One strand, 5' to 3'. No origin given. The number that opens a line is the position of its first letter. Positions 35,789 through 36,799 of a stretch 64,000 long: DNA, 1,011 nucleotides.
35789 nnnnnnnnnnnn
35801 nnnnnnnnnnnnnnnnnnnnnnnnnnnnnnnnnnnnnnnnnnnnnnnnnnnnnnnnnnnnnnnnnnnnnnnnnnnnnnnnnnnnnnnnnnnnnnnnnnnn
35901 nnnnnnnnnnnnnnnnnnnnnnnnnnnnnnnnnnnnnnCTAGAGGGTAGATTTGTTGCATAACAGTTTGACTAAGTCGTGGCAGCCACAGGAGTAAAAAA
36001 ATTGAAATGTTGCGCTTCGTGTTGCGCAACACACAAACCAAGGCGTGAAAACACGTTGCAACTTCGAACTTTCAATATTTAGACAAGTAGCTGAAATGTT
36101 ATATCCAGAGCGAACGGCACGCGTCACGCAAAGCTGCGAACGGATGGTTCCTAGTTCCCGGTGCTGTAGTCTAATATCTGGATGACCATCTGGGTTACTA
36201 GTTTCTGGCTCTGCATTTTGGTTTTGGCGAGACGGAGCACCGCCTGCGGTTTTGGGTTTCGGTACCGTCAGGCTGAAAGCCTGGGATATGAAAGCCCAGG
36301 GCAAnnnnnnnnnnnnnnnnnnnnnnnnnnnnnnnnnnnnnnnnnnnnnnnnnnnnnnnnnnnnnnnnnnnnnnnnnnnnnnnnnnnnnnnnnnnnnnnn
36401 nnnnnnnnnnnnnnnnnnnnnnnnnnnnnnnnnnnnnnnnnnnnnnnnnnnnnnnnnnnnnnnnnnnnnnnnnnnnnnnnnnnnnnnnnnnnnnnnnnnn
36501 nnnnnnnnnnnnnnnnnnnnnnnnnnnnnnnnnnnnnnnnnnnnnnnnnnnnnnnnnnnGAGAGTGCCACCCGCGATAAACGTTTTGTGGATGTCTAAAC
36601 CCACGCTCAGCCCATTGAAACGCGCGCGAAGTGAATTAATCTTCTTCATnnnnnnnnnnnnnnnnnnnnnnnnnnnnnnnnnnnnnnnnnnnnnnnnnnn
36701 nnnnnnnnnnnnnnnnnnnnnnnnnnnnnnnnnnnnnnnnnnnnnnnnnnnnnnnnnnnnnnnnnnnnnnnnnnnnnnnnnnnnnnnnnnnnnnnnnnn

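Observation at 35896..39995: AT-rich 4.1-kb island bounded by ~520-bp direct repeats, inserted after the ftsK terminator. Orphan SUKH immunity gene + secreted ORF + REP arrays + decayed RAYT.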

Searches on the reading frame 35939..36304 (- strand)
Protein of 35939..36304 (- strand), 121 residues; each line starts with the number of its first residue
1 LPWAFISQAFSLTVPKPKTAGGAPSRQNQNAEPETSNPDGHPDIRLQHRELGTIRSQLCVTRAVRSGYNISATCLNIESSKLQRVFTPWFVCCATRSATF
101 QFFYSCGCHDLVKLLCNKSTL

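Call 10: search_protein_families(library=pfam, proteins=[window:35939-36304:-], max_evalue=0.1)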
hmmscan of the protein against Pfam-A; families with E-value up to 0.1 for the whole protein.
window:35939-36304:- (121 aa): 0 families

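Call 27: find_related_loci(query=A2, collection=genome_contigs, flank=6000)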
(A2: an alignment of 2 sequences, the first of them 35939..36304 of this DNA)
Query A2 (121 aa) in genome_contigs; peptide patterns used: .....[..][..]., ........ (x = any residue, [..] = any of these).
71 stretches matched a pattern, but none encodes a relative of the query by tblastn (E <= 1e-3).

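Call 28: find_related_loci(query=A2, collection=metagenome_contigs, flank=6000)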
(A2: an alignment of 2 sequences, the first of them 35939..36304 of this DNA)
Query A2 (121 aa) in metagenome_contigs; peptide patterns used: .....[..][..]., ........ (x = any residue, [..] = any of these).
48 stretches matched a pattern, but none encodes a relative of the query by tblastn (E <= 1e-3).
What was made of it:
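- Tried and rejected: I ran a pseudo-ORF back-translation search in GTDB species genomes and JGI metagenomes (calls 27, 28).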

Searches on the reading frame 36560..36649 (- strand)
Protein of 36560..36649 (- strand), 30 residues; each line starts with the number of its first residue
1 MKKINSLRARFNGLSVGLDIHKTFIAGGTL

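Call 35: search_protein_families(library=pfam, proteins=[window:36560-36649:-], max_evalue=1)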
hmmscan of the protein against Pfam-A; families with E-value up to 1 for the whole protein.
seq(30 aa): 0 families

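Call 78: search_solved_structures(query=window:36560-36649:-, max_evalue=10, show_alignments=2)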
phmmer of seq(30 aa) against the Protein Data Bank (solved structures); distinct sequences matched with E-value up to 10: 4.
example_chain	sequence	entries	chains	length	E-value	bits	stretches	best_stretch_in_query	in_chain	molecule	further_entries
8uxj_A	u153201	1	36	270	0.52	13.9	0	10-26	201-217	Flagellin FljK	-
6xl0_A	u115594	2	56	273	0.53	13.9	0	10-26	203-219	Flagellin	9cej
6xky_A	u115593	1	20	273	0.67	13.6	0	10-26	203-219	Flagellin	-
4v61_B4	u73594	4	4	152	0.68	13.6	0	5-21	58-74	Ribosomal Protein L34 | 50S ribosomal protein L34, chloroplastic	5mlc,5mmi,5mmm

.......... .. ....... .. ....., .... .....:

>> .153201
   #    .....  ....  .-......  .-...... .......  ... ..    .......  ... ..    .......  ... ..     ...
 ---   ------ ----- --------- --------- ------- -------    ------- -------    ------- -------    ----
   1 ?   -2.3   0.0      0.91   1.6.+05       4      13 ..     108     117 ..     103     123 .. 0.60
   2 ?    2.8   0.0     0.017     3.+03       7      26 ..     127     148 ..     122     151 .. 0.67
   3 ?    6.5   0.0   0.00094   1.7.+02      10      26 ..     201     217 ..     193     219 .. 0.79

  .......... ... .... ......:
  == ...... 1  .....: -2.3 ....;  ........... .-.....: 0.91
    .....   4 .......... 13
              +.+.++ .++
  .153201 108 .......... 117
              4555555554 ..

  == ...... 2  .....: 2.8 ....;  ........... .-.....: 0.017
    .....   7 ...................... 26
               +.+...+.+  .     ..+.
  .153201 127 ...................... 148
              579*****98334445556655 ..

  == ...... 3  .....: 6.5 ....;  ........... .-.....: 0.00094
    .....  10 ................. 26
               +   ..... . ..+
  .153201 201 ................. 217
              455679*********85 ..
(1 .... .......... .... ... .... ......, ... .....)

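Call 79: search_protein_families(library=phrogs, proteins=[window:36560-36649:-], max_evalue=1)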
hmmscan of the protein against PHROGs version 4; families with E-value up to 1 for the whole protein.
seq(30 aa): 0 families

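Call 80: search_dna_similar(query=window:36560-36649:-, collection=plasmids, mode=protein, max_evalue=10, max_rows=15)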
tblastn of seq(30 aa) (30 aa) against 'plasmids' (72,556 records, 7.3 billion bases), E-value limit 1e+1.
No match.
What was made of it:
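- Tried and rejected: Pfam, PHROGs, PDB and plasmid tblastn gave no hit (calls 35, 78-80).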
